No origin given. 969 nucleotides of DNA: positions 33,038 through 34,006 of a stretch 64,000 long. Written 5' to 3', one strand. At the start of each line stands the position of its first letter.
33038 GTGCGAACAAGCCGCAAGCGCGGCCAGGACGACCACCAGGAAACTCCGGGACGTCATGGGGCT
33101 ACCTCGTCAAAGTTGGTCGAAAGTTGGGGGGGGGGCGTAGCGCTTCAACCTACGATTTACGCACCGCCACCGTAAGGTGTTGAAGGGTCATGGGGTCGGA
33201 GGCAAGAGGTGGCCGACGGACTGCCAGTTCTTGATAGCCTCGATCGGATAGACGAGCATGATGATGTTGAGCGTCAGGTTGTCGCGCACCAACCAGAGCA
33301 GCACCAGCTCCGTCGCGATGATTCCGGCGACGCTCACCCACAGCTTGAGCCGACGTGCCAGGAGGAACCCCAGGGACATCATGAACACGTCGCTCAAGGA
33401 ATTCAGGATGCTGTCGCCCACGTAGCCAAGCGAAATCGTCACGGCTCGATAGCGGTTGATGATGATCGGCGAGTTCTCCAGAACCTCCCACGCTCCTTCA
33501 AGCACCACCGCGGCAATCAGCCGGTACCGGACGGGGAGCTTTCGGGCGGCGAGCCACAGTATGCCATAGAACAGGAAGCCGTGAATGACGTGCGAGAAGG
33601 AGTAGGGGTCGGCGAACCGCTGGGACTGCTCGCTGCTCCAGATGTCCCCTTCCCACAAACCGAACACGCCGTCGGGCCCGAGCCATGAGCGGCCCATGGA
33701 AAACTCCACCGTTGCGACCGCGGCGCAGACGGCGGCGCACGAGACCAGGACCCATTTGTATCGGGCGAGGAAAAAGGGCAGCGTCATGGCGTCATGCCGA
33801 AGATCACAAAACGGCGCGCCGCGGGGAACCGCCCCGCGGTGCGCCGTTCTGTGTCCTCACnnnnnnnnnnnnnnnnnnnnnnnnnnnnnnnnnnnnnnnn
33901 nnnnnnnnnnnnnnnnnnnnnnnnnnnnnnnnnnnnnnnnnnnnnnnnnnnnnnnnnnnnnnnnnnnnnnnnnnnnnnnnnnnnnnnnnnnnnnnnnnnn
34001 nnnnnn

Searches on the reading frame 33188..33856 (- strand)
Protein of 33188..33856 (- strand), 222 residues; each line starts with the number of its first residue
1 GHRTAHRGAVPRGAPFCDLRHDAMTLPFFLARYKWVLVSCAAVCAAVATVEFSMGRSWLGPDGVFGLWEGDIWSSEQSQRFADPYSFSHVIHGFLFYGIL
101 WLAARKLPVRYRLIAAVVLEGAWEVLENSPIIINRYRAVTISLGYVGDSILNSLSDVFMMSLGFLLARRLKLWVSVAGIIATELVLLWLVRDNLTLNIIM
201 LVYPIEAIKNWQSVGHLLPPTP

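Call 92: search_protein_families(library=pfam, proteins=[window:33188-33856:-], max_evalue=0.00001)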
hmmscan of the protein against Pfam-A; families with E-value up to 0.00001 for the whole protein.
window:33188-33856:- (222 aa): 1 family
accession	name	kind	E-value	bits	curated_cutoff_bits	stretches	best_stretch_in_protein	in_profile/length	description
PF10755.14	DUF2585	-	1.1e-69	233.9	25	1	53-213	3-163/164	Protein of unknown function (DUF2585)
